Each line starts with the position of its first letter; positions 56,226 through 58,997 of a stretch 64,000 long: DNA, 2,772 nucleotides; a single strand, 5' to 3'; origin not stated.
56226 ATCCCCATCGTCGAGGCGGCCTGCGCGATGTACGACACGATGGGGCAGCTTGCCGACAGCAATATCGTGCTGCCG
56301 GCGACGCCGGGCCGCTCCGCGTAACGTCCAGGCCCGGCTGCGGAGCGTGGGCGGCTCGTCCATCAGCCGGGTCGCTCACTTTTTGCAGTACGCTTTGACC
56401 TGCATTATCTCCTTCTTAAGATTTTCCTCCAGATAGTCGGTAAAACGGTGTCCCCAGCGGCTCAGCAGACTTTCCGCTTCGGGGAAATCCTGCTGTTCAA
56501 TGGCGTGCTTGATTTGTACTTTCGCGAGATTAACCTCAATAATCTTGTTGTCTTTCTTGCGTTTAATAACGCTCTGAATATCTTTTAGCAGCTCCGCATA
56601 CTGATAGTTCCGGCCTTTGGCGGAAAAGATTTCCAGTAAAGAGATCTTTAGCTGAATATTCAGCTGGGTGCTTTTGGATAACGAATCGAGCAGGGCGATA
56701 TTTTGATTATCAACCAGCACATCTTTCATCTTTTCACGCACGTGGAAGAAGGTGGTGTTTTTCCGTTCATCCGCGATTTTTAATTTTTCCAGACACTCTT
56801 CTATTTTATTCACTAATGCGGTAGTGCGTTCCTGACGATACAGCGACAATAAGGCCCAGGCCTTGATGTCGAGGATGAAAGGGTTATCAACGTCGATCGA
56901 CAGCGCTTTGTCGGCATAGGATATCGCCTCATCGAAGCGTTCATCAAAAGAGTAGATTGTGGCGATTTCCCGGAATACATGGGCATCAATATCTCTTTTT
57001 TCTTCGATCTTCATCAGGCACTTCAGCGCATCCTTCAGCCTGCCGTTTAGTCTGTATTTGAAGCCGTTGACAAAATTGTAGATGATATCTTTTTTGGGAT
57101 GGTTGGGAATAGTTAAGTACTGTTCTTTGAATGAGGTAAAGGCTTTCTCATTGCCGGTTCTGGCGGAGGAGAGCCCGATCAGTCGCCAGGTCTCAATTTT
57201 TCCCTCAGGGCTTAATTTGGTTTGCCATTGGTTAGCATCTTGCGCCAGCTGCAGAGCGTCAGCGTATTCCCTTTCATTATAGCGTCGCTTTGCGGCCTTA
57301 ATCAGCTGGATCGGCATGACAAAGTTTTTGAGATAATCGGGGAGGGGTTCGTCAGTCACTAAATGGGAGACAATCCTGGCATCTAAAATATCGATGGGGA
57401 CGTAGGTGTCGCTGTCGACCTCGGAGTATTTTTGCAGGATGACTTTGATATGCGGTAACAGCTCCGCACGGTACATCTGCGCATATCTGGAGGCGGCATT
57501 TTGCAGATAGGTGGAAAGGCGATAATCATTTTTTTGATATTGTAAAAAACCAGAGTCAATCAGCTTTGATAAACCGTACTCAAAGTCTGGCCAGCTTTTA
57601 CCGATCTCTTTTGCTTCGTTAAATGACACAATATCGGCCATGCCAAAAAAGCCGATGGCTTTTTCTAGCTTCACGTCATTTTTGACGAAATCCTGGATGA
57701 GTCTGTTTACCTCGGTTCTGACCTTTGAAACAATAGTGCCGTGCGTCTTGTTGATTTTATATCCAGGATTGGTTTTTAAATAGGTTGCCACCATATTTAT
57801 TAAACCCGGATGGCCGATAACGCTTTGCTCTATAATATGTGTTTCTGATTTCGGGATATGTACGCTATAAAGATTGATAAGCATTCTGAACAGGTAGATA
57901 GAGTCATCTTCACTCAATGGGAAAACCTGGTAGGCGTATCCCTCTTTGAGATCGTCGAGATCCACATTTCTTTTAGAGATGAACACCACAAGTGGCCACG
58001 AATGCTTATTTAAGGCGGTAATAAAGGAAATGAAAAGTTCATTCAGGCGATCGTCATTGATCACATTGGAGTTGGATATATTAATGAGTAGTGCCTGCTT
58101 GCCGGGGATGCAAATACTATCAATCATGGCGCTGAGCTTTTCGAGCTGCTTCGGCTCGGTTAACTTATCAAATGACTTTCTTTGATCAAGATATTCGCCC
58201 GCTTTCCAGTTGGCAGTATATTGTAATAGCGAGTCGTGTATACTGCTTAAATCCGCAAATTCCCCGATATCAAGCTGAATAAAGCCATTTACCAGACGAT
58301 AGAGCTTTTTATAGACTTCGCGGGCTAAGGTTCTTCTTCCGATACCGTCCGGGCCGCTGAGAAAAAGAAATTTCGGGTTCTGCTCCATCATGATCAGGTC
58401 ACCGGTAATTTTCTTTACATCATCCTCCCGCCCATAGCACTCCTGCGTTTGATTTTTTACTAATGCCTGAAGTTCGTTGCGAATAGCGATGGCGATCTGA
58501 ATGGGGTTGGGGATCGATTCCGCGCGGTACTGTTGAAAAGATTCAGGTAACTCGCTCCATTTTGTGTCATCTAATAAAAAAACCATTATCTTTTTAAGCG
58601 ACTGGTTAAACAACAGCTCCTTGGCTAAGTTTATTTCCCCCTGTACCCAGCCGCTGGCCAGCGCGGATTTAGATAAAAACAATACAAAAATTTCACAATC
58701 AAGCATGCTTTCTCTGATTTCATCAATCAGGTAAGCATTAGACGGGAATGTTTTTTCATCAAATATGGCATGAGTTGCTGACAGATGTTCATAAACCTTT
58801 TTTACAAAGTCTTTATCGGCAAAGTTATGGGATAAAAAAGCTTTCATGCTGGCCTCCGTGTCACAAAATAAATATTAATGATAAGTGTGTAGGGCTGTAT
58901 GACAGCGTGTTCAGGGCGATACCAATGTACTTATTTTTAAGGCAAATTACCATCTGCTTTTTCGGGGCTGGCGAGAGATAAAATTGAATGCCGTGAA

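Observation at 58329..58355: Non-canonical Walker A (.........) and Asp-less Walker B candidate in the STAND module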

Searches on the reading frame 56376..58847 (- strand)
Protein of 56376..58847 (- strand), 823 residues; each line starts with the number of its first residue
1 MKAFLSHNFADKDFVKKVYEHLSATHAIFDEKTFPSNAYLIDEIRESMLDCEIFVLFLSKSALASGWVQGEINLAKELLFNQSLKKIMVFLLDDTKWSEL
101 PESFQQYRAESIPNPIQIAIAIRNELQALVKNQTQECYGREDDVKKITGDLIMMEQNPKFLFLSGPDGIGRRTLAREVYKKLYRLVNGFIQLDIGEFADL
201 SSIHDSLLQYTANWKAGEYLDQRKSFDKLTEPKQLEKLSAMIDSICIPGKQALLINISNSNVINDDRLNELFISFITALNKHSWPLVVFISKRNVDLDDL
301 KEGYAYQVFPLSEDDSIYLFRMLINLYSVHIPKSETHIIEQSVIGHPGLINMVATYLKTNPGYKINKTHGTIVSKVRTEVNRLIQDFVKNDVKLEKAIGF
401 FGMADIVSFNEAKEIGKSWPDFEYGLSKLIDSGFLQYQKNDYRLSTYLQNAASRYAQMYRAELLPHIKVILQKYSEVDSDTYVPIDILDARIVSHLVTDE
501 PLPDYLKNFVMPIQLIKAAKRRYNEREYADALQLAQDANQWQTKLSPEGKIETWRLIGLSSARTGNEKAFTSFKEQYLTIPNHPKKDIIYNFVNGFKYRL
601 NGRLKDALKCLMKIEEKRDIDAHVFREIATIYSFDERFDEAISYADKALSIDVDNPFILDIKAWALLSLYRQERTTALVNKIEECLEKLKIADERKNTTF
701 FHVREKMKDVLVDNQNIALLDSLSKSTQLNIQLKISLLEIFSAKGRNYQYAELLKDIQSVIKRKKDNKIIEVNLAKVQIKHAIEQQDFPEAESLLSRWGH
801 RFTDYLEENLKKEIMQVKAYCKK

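Call 3: search_protein_families(library=pfam, proteins=[window:56376-58847:-], max_evalue=1)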
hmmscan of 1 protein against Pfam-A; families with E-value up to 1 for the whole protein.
window:56376-58847:- (823 aa): 15 families
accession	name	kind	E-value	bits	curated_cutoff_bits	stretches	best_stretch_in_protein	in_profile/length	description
PF13676.11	TIR_2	-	1.7e-13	51.5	28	1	4-96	2-94/122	TIR domain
PF13191.12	AAA_16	-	3e-06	28.3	32.6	1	137-290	2-138/167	AAA ATPase domain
PF00931.28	NB-ARC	-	3e-05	23.9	23.5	1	140-209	1-72/248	NB-ARC domain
PF08937.16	ThsB_TIR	-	0.00036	21.3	21.2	1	4-88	1-91/100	Thoeris protein ThsB, TIR-like domain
PF00515.34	TPR_1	-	0.0012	19.1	27.8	1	628-653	7-32/34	Tetratricopeptide repeat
PF01582.25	TIR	-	0.0019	18.5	21.3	1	14-109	17-119/179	TIR domain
PF13181.12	TPR_8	-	0.0078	16.7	25.7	1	628-652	7-31/34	Tetratricopeptide repeat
PF13424.12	TPR_12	-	0.012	16.3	30.1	1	616-651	39-74/77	Tetratricopeptide repeat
PF13176.12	TPR_7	-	0.014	15.9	27.9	1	628-655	5-32/36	Tetratricopeptide repeat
PF07719.23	TPR_2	-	0.029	14.9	27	1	626-652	5-31/34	Tetratricopeptide repeat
PF25499.1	Beta-prop_pof12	-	0.029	13.7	27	1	633-728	102-193/445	F-box protein pof12 beta-propeller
PF20319.3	DUF6614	-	0.033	14.6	25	1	526-557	11-42/116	Family of unknown function (DUF6614)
PF01849.23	NAC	-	0.066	13.6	21.3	1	754-782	16-41/57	NAC domain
PF13428.12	TPR_14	-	0.12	13.6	23.5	0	627-659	6-38/44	Tetratricopeptide repeat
PF14559.12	TPR_19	-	0.31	11.8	25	0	781-801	34-54/68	Tetratricopeptide repeat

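Call 4: search_protein_families(library=padloc, proteins=[window:56376-58847:-], max_evalue=1)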
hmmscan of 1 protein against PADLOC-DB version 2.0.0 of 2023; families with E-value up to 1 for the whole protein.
window:56376-58847:- (823 aa): 4 families
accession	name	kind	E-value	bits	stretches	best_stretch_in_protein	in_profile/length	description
PDLC03015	TIR-NLR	-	2.1e-21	74.4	2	1-299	2-310/824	-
PDLC00436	ThsB1|ThsB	-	8.8e-05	20.1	1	2-96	37-134/183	TIR-like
PDLC04826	PDC-S02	-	0.00075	17.2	1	747-821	8-80/222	-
PDLC04800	PDC-S02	-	0.0053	15.1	1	747-821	8-80/129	-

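Call 5: search_protein_families(library=ncbifam, proteins=[window:56376-58847:-], max_evalue=1)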
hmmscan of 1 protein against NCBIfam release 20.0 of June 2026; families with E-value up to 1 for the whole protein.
window:56376-58847:- (823 aa): 5 families
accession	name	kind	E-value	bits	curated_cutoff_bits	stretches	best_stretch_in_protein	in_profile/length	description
TIGR02917.1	PEP_TPR_lipo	equivalog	4.6e-06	24.8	312.2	2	564-681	749-862/899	XrtA/PEP-CTERM system TPR-repeat protein PrsT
NF042941.1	Retron_TIR_antiphage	equivalog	2.1e-05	23.5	600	1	3-91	342-432/464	TIR domain-containing anti-phage reverse transcriptase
NF041522.1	TPR_sll0314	equivalog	0.0093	15.2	225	1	623-696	181-251/275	Sll0314/Alr1548 family TPR repeat-containing protein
NF040959.1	MamA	equivalog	0.014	14.9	200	1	595-671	44-120/204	magnetosome protein MamA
NF052400.1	M48_BAM_BepA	equivalog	0.059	12.1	570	1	749-802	356-405/483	beta-barrel assembly-enhancing protease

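Call 6: find_homologous_proteins(query=window:56376-58847:-, max_evalue=0.001)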
Query window:56376-58847:- (823 aa): 64 proteins with E <= 0.001 among 8000 candidates.
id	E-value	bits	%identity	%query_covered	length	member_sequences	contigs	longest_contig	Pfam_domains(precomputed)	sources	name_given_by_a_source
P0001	0.0e+0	1797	99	98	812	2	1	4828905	PF13676.12,PF13191.13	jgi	jgi:tetratricopeptide (TPR) repeat protein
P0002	0.0e+0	1408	76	100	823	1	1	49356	PF13676.12,PF00931.29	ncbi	ncbi:TIR domain-containing protein [Serratia fonticola]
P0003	0.0e+0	1392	75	100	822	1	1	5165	PF13676.12,PF00931.29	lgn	-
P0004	0.0e+0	1383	74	100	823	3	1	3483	PF13676.12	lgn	-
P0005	0.0e+0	1382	75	100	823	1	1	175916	PF13676.12,PF13191.13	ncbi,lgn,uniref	ncbi:TIR domain-containing protein [Kosakonia sacchari]|uniref:TIR domain-containing protein n=1 Tax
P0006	0.0e+0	1370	73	100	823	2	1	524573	PF13676.12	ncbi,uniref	ncbi:tetratricopeptide (TPR) repeat protein [Lelliottia sp. 489]|uniref:TIR domain-containing protei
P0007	0.0e+0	1369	74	100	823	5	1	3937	PF13676.12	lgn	-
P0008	0.0e+0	1369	73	100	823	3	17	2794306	PF13676.12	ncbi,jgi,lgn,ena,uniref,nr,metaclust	ncbi:Uncharacterised protein [Serratia marcescens]|uniref:TIR domain-containing protein n=1 Tax=Serr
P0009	0.0e+0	1345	73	100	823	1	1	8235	PF13676.12,PF00931.29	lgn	-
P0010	0.0e+0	1336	72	100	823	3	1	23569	PF13676.12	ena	-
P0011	0.0e+0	1309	70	100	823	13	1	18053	PF13676.12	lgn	-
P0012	8.2e-204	697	42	99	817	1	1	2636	PF13676.12,PF13191.13,PF08937.17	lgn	-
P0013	2.7e-202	692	42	99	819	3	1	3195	PF13676.12,PF13191.13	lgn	-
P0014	1.4e-194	667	42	99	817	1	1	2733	PF24575.2,PF13424.13,PF13676.12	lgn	-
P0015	9.5e-193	661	39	99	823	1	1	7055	PF13676.12,PF13191.13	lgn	-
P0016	5.5e-190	652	39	99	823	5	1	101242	PF13676.12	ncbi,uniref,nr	ncbi:toll/interleukin-1 receptor domain-containing protein [Paraburkholderia tropica]|uniref:toll/in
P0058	2.2e-43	167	25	82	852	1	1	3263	PF14559.13,PF00515.35,PF13424.13,PF13676.12,PF13181.13,PF07719.24,PF13191.13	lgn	-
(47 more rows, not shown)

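Call 7: search_solved_structures(query=window:56376-58847:-, max_evalue=1, show_alignments=3)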
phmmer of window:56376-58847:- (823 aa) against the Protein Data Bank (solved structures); distinct sequences matched with E-value up to 1: 19.
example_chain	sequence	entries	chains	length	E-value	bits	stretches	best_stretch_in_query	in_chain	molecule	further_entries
9m0n_A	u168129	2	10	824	1.3e-21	79.9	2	1-187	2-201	Tetratricopeptide repeat protein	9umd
9mud_K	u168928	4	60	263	1.2e-05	27.2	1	2-93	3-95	Cat1 (CRISPR associated TIR 1) pentagonal filament | Cat1 (CRISPR associated TIR 1) pentagonal filament assembly | Cat1 (CRISPR-associated TIR 1)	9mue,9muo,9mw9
7obi_A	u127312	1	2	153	0.0089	17.7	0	595-657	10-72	CTPR-rv4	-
1na0_A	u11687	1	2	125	0.018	16.6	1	546-655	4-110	designed protein CTPR3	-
9gzg_A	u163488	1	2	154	0.024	16.2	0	596-653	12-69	Engineered CTPR protein with glutamic acids for conductivity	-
8bu0_A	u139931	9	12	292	0.059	14.9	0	523-653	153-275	Consensus tetratricopeptide repeat protein | Crystal structure of an 8-repeat consensus TPR superhelix with Zinc. | Monomer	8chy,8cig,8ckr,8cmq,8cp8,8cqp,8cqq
6vfh_A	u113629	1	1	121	0.1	14.2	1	590-656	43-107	T33_dn10A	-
8zrs_A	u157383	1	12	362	0.11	14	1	155-202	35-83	Caseinolytic peptidase B protein homolog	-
6vfj_B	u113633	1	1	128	0.19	13.2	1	586-656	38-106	I53_dn5B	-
8zr0_A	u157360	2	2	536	0.21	13.1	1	155-202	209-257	Caseinolytic peptidase B protein homolog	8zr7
8ch0_A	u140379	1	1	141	0.22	13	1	523-652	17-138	Consensus tetratricopeptide repeat protein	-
2wqh_A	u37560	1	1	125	0.24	12.9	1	546-655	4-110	CTPR3Y3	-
6v8e_A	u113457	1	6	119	0.29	12.7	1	587-655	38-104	Designed protein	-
2fo7_A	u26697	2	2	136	0.32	12.5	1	523-652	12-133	SYNTHETIC CONSENSUS TPR PROTEIN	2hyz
6vfi_B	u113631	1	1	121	0.33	12.5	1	586-655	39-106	O43_dn18B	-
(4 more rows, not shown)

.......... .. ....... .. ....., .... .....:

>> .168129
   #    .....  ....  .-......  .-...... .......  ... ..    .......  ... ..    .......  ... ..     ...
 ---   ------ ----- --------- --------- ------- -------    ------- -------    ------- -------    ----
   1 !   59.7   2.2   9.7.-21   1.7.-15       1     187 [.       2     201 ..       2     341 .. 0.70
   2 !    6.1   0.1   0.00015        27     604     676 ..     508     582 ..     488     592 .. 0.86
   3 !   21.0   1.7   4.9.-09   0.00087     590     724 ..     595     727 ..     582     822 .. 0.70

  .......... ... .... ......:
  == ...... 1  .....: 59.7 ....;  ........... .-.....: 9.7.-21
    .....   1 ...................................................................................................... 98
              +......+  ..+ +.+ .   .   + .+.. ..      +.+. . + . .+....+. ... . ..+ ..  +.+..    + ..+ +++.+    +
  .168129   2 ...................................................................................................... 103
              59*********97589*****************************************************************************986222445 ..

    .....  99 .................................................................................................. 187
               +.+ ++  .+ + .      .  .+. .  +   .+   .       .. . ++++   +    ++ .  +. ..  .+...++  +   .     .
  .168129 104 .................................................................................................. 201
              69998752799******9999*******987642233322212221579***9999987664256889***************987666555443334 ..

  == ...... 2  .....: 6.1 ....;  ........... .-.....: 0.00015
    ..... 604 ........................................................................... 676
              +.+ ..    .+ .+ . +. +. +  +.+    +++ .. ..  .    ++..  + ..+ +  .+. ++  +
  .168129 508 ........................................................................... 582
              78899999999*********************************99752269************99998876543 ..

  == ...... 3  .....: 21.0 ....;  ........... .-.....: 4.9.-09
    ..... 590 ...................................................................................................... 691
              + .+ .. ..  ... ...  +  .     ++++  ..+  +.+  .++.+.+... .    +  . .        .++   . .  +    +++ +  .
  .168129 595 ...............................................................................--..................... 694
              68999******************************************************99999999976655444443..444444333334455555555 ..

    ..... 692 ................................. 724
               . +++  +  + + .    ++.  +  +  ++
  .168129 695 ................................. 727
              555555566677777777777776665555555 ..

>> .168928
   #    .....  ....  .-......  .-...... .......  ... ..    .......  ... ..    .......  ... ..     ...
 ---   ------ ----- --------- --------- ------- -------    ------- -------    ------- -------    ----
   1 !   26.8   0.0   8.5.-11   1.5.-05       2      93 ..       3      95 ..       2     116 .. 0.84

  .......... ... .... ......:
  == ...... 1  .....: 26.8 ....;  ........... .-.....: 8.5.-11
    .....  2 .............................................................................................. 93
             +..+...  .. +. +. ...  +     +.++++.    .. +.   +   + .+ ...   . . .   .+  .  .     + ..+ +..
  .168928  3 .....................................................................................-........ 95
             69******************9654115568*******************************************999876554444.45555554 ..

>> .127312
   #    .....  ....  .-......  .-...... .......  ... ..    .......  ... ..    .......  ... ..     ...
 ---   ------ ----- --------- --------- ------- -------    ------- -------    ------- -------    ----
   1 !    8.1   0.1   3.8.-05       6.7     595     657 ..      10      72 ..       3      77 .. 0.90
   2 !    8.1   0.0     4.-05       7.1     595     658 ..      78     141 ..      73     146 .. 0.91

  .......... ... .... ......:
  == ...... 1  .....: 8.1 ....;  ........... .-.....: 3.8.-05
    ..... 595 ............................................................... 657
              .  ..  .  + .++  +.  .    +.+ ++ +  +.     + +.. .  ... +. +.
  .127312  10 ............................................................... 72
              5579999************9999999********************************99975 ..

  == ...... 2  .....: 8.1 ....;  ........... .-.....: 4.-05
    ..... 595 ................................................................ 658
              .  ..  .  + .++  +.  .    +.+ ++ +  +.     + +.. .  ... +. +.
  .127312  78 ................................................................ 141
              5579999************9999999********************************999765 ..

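Call 30: predict_structure(alignment_id=A2)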
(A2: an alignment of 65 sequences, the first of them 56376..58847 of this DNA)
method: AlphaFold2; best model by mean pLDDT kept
length: 823 residues; sequences in the alignment: 65
mean_pLDDT: 83.2   pTM: 0.80
mean pLDDT of the five models: 83.2, 83.1, 81.7, 80.4, 77.6
residues with pLDDT >= 90: 237; 70-90: 501; 50-70: 74; < 50: 11
segments of 3 or more residues with pLDDT < 50: 367-374
pLDDT, mean of each block of 10 residues (from residue 1): 85 87 85 75 84 86 74 82 83 75 70 76 80 69 93 91 86 91 85 83 88 85 92 94 87 85 61 89 92 75 88 89 84 76 78 74 52 53 72 90 87 86 85 70 77 86 91 84 84 90 88 92 90 95 84 94 92 91 86 93 91 84 91 92 92 84 90 84 89 76 81 63 55 79 80 84 74 89 88 89 90 87 78
secondary structure, 60 per line:
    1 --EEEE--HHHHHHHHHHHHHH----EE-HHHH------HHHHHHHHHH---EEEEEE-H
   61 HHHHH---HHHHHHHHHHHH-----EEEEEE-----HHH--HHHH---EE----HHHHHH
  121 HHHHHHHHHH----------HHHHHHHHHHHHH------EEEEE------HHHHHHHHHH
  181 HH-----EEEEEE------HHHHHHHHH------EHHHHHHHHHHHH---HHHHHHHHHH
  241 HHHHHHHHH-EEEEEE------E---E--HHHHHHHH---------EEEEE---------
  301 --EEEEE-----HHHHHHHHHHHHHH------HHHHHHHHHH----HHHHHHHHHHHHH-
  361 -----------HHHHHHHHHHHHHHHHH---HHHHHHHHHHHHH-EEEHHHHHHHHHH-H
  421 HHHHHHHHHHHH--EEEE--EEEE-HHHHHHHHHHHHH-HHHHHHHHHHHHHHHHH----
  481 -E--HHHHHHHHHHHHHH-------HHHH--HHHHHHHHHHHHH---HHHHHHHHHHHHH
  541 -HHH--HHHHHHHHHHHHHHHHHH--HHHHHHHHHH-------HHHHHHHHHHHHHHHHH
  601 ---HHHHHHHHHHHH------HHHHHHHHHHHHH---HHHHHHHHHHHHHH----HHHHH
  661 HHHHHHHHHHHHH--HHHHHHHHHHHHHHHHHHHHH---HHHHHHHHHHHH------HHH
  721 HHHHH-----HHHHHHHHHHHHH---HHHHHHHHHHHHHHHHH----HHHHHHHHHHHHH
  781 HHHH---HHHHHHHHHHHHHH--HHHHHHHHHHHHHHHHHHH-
elements in order (helices of 4 or more, strands of 3 or more residues): E3-6 H9-22 H30-33 H40-49 E53-58 H60-65 H69-80 E86-91 H102-105 H115-130 H141-153 E160-164 H171-182 E188-193 H200-208 H216-227 H231-249 E251-256 H270-277 E287-291 E303-307 H313-326 H333-342 H347-359 H372-388 H392-404 E406-408 H409-418 H420-432 E435-438 E441-444 H446-458 H460-476 H485-498 H506-509 H512-524 H528-540 H547-564 H567-576 H584-600 H604-615 H622-634 H638-651 H656-673 H676-696 H700-711 H718-725 H731-743 H747-763 H768-784 H788-801 H804-822

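Call 34: fold_search(model_id=the predicted structure, library=pdb)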
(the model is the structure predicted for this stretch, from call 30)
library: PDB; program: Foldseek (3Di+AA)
matches with E <= 10: 1663; with E <= 0.001: 57
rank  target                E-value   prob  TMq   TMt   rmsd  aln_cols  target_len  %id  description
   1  6mfv_A                1.2e-09  1.00  0.29  0.36  26.0       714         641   14  Crystal structure of the Signal Transduction ATPase with Numerous Domains (STAND) protein with a tetratricopeptide rep (released 2019-02-20)
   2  7crc_B                1.1e-08  1.00  0.21  0.17  19.8       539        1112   13  Cryo-EM structure of plant NLR RPP1 tetramer in complex with ATR1 (released 2020-12-16)
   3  7dfv_A                1.2e-08  1.00  0.24  0.34  19.1       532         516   13  Cryo-EM structure of plant NLR RPP1 tetramer core part (released 2020-12-16)
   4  7dfv_B                2.3e-08  1.00  0.19  0.28  19.7       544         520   12  Cryo-EM structure of plant NLR RPP1 tetramer core part (released 2020-12-16)
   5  7crc_A                1.3e-07  1.00  0.26  0.20  18.2       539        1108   14  Cryo-EM structure of plant NLR RPP1 tetramer in complex with ATR1 (released 2020-12-16)
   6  3shf                  3.4e-07  1.00  0.28  0.22  13.7       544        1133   12  Crystal structure of the R265S mutant of full-length murine Apaf-1 (released 2011-08-24)
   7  9zjr                  3.7e-07  1.00  0.23  0.19  25.8      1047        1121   12  Human sterile alpha motif domain-containing protein 9 (SAMD9), monomer (released 2026-02-25)
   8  9cc9_G                6.3e-07  1.00  0.21  0.21  22.9       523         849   13  Dodecameric state of the NRC4 resistosome (released 2024-09-11)
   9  1z6t_A                1.0e-06  1.00  0.32  0.42  13.4       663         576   12  Structure of the apoptotic protease-activating factor 1 bound to ADP (released 2005-04-19)
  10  1z6t_B                1.3e-06  1.00  0.31  0.42  10.5       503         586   13  Structure of the apoptotic protease-activating factor 1 bound to ADP (released 2005-04-19)
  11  9zjz                  3.8e-06  1.00  0.24  0.19  25.4      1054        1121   11  Human sterile alpha motif domain-containing protein 9 (SAMD9), loss-of-function mutant R685Q/G686C/I968C (released 2026-02-25)
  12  9fp6_A                4.9e-06  1.00  0.20  0.22  22.1       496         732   14  Structure of the NbNRC2 hexameric resistosome (released 2024-07-03)
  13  7jlv_A                5.3e-06  1.00  0.18  0.31  16.5       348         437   15  Structure of the activated Roq1 resistosome directly recognizing the pathogen effector XopQ (released 2020-12-02)
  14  9ria_C                6.2e-06  1.00  0.21  0.21  22.4       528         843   13  Cryo-EM structure of tomato NRC3-AVRcap1b complex (released 2025-07-23)
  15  8rfh_A                7.0e-06  1.00  0.28  0.31   6.3       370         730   16  CryoEM structure of the plant helper NLR NRC2 in its resting state (released 2024-01-10)
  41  9qlv_A                4.2e-04  1.00  0.18  0.18  16.8       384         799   14  Cryo-EM structure of Arabidopsis TIR-NLR WRR4A tetramer in complex with effector CCG40 (released 2026-04-08)
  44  9dx4_C                5.4e-04  1.00  0.18  0.42  13.5       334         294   14  EcRuvB T102R mutant (released 2026-01-21)
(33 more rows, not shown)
